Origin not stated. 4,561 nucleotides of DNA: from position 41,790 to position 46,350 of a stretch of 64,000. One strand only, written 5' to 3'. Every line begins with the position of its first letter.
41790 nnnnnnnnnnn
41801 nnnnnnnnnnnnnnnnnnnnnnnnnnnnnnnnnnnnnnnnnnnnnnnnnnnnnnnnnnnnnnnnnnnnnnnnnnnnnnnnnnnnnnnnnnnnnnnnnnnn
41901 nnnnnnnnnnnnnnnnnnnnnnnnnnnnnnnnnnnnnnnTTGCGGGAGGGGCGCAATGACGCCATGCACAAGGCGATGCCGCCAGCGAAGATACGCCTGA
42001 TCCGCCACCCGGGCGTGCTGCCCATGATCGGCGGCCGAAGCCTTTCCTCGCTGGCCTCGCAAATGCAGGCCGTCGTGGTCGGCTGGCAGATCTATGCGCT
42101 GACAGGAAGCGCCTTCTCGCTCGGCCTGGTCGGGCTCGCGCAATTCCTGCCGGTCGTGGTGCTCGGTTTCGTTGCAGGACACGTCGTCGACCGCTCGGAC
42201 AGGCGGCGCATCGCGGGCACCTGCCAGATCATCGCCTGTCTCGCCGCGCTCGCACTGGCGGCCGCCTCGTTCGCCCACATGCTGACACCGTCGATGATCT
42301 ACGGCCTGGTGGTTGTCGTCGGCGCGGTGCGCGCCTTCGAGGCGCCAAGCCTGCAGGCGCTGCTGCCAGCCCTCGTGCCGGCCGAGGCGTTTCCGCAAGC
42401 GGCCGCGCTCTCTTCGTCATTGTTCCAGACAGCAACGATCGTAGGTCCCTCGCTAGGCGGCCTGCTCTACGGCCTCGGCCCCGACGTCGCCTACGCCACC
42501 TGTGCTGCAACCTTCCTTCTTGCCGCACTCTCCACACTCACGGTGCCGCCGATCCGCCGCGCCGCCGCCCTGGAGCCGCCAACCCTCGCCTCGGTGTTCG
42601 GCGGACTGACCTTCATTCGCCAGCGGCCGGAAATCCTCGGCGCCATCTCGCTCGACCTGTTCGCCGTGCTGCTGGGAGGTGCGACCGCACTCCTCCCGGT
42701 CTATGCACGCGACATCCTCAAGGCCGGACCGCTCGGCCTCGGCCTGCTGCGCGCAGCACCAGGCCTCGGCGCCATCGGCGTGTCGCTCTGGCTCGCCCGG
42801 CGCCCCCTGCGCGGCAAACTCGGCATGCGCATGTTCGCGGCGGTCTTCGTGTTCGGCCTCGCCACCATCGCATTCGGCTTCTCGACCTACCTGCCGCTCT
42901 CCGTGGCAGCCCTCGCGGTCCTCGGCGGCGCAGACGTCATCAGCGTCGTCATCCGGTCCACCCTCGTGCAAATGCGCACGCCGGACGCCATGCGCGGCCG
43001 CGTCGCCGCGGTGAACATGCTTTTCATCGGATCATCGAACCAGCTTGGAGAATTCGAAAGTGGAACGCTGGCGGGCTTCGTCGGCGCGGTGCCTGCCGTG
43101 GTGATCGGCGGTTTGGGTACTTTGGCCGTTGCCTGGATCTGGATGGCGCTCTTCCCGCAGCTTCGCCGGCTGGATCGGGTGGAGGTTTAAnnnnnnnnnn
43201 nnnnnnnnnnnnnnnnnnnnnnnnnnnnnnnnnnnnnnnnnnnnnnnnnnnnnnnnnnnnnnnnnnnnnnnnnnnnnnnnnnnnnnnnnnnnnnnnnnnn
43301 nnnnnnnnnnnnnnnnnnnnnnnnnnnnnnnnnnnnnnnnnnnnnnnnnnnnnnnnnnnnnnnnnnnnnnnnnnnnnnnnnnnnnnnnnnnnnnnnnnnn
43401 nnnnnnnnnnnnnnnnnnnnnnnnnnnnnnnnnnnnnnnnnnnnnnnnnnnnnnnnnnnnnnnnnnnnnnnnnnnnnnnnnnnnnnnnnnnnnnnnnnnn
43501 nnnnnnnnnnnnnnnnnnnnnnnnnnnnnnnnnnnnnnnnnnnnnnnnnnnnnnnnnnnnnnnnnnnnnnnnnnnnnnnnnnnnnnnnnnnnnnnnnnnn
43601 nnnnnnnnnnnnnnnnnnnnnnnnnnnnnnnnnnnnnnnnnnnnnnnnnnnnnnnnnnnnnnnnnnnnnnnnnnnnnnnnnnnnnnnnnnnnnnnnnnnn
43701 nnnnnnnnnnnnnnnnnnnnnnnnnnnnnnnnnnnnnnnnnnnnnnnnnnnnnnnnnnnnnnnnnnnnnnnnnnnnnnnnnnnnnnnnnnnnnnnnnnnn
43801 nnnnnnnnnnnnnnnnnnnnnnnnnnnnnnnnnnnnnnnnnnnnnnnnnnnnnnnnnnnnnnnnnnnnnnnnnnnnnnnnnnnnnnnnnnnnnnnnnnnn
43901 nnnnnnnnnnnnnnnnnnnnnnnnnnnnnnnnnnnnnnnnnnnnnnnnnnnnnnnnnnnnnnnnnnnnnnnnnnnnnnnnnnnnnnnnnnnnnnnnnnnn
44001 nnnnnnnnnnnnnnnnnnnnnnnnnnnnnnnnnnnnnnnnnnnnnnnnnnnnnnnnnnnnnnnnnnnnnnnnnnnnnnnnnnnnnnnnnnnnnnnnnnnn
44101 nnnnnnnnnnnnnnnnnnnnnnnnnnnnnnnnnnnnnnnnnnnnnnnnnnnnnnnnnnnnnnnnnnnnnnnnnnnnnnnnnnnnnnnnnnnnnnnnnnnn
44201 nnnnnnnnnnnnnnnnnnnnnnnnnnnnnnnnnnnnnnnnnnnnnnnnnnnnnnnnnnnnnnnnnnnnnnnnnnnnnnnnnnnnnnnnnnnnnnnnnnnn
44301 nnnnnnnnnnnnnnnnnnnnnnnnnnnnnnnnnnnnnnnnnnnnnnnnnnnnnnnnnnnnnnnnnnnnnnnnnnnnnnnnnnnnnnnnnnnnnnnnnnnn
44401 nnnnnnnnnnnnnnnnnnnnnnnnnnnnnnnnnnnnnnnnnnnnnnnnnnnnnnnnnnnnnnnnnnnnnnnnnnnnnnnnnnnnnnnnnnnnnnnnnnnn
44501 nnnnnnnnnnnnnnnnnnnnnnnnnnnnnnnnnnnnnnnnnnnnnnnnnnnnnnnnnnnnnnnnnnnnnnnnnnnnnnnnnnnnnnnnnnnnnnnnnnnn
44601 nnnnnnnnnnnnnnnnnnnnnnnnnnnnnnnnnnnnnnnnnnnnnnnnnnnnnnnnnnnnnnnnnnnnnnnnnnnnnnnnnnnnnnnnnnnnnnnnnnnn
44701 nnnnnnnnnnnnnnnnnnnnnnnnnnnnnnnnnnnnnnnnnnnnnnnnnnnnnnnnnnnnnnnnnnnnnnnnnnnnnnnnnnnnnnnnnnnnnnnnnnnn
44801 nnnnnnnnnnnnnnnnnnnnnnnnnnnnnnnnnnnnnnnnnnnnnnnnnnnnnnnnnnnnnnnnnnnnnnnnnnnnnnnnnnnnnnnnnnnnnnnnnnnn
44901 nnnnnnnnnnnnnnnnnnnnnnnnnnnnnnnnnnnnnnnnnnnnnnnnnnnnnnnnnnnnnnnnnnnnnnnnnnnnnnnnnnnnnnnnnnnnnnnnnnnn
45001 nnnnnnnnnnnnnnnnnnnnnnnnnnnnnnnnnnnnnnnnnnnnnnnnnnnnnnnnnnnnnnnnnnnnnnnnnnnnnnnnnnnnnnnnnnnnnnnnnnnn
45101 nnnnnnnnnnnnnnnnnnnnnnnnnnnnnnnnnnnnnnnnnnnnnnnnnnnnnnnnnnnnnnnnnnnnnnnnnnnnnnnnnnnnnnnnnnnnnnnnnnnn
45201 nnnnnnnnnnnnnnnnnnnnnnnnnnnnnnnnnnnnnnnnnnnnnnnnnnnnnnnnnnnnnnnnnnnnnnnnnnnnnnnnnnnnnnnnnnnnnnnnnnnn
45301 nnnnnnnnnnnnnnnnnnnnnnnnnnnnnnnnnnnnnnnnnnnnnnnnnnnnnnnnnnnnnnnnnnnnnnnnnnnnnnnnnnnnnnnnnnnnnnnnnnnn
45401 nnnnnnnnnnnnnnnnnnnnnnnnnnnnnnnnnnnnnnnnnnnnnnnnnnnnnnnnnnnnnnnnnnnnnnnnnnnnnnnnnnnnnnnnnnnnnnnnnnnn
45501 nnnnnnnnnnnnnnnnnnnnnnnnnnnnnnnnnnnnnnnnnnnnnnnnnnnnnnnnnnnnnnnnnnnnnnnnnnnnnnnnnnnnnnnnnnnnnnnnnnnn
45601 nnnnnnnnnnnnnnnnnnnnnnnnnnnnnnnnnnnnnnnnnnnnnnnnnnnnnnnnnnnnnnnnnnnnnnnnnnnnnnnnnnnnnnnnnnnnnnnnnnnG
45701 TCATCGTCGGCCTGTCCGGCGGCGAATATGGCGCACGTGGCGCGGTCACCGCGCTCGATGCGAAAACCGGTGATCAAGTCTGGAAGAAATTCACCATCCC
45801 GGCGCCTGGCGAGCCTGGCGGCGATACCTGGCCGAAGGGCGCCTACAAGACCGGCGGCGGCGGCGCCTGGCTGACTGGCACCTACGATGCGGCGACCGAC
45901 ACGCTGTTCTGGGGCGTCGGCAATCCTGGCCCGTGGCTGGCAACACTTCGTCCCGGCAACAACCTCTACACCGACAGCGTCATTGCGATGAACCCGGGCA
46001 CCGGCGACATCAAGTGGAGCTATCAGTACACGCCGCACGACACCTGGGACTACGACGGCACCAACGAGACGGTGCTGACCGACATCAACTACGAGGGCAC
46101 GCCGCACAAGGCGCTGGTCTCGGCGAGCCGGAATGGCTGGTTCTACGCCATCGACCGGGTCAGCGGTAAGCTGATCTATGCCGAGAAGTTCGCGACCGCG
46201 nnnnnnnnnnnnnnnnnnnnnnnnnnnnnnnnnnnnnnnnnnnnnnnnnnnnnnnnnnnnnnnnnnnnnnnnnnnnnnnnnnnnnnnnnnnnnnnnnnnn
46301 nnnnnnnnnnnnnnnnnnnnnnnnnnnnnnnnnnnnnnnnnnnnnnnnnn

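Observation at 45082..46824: PQQ alcohol dehydrogenase with the lanthanide-coordinating Asp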

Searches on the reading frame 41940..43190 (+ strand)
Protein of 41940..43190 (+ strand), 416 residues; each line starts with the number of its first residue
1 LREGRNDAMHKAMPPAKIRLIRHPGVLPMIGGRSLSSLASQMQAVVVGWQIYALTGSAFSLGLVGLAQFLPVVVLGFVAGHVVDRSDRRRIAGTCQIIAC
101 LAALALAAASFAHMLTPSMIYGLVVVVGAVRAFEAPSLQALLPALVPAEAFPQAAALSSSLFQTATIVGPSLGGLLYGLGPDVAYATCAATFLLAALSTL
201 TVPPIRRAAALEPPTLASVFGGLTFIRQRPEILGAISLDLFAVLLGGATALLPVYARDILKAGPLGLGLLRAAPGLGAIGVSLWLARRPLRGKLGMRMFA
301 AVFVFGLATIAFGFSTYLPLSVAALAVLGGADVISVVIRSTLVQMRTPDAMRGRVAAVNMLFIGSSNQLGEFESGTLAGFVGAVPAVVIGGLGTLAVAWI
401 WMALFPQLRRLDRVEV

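Call 6: search_protein_families(library=pfam, proteins=[window:41940-43190:+])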
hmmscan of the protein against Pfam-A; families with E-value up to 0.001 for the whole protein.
window:41940-43190:+ (416 aa): 2 families
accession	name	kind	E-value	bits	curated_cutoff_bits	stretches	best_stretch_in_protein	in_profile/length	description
PF05977.19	MFS_3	-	1e-33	117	27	1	35-403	21-392/524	Transmembrane secretion effector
PF07690.21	MFS_1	-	1.6e-27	96.8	33.4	1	33-365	5-341/347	Major Facilitator Superfamily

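Call 10: search_protein_families(library=ncbifam, proteins=[window:41940-43190:+], max_evalue=0.01)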
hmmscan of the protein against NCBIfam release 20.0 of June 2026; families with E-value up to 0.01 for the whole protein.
window:41940-43190:+ (416 aa): 11 families
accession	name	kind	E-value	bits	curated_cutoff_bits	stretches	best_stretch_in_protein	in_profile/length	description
TIGR00900.1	2A0121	subfamily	1.7e-49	169.1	319.6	1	30-378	5-360/364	H+ Antiporter protein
NF007792.0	PRK10489.1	equivalog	4.9e-44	151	324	1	33-413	26-407/419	enterobactin transporter EntS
NF000245.1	macrolide_MefA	exception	2.5e-18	66.3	675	1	31-412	16-403/405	macrolide efflux MFS transporter Mef(A)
NF012178.0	tet_MFS_V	exception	7.2e-18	64.9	640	1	29-361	13-354/409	tetracycline efflux MFS transporter Tet(V)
NF052575.1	MFS_efflux_Tap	equivalog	1.7e-11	43.7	625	1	39-412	19-401/401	multidrug efflux MFS transporter Tap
NF000154.1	macrolide_MefEN2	exception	7.4e-11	42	800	1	32-375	14-362/401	macrolide efflux MFS transporter Mef(En2)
NF000051.1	macrolide_MefB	exception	1e-09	37.8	800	1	31-392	16-383/409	macrolide efflux MFS transporter Mef(B)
NF006386.0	PRK08633.1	equivalog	1.4e-08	33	1221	1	51-386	39-389/1147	acyl-[ACP]--phospholipid O-acyltransferase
NF000246.1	macrolide_MefC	exception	2.1e-07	30.3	870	1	36-198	23-183/407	macrolide efflux MFS transporter Mef(C)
NF041056.1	ryptide_ex_MFS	equivalog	4.4e-07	29.3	575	1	33-244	12-223/392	ryptide export MFS transporter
TIGR00880.1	2_A_01_02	superfamily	3e-05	24.2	131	1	72-202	11-137/141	multidrug resistance protein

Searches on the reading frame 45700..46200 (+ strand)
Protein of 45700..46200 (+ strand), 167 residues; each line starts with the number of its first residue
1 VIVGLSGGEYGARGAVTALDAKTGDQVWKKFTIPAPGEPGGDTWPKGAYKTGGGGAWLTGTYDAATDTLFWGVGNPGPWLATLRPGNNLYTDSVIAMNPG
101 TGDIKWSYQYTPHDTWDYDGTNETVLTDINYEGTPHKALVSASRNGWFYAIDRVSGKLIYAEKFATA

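Call 82: search_solved_structures(query=window:45700-46200:+, show_alignments=5, max_evalue=1e-20)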
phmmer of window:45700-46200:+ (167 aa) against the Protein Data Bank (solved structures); distinct sequences matched with E-value up to 1e-20: 21.
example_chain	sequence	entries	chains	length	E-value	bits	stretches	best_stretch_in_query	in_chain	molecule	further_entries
6zcw_A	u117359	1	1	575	7.6e-40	139.9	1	2-162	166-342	Quinoprotein ethanol dehydrogenase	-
6zcv_A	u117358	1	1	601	2.2e-39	138.3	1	2-162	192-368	Quinoprotein ethanol dehydrogenase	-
1kv9_A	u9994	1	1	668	2.1e-38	135.2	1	1-165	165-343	TYPE II QUINOHEMOPROTEIN ALCOHOL DEHYDROGENASE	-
4mae_A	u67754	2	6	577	1e-36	129.7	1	1-165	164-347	Methanol dehydrogenase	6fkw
1kb0_A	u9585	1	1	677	1.3e-36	129.3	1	1-165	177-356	quinohemoprotein alcohol dehydrogenase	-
6oc5_A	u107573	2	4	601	1e-35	126.4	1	1-164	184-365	Lanthanide-dependent methanol dehydrogenase XoxF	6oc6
6dam_A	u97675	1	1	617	1.4e-35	126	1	23-165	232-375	Lanthanide-dependent methanol dehydrogenase XoxF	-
1yiq_A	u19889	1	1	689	1.4e-33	119.4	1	1-162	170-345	Quinohemoprotein alcohol dehydrogenase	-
1h4i_A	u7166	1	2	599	4.9e-33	117.7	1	40-164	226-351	METHANOL DEHYDROGENASE SUBUNIT 1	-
1w6s_A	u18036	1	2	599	6.1e-33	117.4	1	40-164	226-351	METHANOL DEHYDROGENASE SUBUNIT 1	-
9ism_A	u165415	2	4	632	1.2e-32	116.4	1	40-164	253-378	Methanol dehydrogenase, alpha subunit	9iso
1h4j_A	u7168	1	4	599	1.4e-32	116.1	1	40-164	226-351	Methanol dehydrogenase [cytochrome c] subunit 1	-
8gy2_A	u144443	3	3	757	1.9e-32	115.7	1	1-162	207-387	Alcohol dehydrogenase (quinone), dehydrogenase subunit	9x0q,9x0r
1lrw_A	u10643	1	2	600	4.6e-31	111.2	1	40-164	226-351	methanol dehydrogenase subunit 1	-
2d0v_A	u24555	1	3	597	7.7e-31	110.5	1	2-164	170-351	methanol dehydrogenase large subunit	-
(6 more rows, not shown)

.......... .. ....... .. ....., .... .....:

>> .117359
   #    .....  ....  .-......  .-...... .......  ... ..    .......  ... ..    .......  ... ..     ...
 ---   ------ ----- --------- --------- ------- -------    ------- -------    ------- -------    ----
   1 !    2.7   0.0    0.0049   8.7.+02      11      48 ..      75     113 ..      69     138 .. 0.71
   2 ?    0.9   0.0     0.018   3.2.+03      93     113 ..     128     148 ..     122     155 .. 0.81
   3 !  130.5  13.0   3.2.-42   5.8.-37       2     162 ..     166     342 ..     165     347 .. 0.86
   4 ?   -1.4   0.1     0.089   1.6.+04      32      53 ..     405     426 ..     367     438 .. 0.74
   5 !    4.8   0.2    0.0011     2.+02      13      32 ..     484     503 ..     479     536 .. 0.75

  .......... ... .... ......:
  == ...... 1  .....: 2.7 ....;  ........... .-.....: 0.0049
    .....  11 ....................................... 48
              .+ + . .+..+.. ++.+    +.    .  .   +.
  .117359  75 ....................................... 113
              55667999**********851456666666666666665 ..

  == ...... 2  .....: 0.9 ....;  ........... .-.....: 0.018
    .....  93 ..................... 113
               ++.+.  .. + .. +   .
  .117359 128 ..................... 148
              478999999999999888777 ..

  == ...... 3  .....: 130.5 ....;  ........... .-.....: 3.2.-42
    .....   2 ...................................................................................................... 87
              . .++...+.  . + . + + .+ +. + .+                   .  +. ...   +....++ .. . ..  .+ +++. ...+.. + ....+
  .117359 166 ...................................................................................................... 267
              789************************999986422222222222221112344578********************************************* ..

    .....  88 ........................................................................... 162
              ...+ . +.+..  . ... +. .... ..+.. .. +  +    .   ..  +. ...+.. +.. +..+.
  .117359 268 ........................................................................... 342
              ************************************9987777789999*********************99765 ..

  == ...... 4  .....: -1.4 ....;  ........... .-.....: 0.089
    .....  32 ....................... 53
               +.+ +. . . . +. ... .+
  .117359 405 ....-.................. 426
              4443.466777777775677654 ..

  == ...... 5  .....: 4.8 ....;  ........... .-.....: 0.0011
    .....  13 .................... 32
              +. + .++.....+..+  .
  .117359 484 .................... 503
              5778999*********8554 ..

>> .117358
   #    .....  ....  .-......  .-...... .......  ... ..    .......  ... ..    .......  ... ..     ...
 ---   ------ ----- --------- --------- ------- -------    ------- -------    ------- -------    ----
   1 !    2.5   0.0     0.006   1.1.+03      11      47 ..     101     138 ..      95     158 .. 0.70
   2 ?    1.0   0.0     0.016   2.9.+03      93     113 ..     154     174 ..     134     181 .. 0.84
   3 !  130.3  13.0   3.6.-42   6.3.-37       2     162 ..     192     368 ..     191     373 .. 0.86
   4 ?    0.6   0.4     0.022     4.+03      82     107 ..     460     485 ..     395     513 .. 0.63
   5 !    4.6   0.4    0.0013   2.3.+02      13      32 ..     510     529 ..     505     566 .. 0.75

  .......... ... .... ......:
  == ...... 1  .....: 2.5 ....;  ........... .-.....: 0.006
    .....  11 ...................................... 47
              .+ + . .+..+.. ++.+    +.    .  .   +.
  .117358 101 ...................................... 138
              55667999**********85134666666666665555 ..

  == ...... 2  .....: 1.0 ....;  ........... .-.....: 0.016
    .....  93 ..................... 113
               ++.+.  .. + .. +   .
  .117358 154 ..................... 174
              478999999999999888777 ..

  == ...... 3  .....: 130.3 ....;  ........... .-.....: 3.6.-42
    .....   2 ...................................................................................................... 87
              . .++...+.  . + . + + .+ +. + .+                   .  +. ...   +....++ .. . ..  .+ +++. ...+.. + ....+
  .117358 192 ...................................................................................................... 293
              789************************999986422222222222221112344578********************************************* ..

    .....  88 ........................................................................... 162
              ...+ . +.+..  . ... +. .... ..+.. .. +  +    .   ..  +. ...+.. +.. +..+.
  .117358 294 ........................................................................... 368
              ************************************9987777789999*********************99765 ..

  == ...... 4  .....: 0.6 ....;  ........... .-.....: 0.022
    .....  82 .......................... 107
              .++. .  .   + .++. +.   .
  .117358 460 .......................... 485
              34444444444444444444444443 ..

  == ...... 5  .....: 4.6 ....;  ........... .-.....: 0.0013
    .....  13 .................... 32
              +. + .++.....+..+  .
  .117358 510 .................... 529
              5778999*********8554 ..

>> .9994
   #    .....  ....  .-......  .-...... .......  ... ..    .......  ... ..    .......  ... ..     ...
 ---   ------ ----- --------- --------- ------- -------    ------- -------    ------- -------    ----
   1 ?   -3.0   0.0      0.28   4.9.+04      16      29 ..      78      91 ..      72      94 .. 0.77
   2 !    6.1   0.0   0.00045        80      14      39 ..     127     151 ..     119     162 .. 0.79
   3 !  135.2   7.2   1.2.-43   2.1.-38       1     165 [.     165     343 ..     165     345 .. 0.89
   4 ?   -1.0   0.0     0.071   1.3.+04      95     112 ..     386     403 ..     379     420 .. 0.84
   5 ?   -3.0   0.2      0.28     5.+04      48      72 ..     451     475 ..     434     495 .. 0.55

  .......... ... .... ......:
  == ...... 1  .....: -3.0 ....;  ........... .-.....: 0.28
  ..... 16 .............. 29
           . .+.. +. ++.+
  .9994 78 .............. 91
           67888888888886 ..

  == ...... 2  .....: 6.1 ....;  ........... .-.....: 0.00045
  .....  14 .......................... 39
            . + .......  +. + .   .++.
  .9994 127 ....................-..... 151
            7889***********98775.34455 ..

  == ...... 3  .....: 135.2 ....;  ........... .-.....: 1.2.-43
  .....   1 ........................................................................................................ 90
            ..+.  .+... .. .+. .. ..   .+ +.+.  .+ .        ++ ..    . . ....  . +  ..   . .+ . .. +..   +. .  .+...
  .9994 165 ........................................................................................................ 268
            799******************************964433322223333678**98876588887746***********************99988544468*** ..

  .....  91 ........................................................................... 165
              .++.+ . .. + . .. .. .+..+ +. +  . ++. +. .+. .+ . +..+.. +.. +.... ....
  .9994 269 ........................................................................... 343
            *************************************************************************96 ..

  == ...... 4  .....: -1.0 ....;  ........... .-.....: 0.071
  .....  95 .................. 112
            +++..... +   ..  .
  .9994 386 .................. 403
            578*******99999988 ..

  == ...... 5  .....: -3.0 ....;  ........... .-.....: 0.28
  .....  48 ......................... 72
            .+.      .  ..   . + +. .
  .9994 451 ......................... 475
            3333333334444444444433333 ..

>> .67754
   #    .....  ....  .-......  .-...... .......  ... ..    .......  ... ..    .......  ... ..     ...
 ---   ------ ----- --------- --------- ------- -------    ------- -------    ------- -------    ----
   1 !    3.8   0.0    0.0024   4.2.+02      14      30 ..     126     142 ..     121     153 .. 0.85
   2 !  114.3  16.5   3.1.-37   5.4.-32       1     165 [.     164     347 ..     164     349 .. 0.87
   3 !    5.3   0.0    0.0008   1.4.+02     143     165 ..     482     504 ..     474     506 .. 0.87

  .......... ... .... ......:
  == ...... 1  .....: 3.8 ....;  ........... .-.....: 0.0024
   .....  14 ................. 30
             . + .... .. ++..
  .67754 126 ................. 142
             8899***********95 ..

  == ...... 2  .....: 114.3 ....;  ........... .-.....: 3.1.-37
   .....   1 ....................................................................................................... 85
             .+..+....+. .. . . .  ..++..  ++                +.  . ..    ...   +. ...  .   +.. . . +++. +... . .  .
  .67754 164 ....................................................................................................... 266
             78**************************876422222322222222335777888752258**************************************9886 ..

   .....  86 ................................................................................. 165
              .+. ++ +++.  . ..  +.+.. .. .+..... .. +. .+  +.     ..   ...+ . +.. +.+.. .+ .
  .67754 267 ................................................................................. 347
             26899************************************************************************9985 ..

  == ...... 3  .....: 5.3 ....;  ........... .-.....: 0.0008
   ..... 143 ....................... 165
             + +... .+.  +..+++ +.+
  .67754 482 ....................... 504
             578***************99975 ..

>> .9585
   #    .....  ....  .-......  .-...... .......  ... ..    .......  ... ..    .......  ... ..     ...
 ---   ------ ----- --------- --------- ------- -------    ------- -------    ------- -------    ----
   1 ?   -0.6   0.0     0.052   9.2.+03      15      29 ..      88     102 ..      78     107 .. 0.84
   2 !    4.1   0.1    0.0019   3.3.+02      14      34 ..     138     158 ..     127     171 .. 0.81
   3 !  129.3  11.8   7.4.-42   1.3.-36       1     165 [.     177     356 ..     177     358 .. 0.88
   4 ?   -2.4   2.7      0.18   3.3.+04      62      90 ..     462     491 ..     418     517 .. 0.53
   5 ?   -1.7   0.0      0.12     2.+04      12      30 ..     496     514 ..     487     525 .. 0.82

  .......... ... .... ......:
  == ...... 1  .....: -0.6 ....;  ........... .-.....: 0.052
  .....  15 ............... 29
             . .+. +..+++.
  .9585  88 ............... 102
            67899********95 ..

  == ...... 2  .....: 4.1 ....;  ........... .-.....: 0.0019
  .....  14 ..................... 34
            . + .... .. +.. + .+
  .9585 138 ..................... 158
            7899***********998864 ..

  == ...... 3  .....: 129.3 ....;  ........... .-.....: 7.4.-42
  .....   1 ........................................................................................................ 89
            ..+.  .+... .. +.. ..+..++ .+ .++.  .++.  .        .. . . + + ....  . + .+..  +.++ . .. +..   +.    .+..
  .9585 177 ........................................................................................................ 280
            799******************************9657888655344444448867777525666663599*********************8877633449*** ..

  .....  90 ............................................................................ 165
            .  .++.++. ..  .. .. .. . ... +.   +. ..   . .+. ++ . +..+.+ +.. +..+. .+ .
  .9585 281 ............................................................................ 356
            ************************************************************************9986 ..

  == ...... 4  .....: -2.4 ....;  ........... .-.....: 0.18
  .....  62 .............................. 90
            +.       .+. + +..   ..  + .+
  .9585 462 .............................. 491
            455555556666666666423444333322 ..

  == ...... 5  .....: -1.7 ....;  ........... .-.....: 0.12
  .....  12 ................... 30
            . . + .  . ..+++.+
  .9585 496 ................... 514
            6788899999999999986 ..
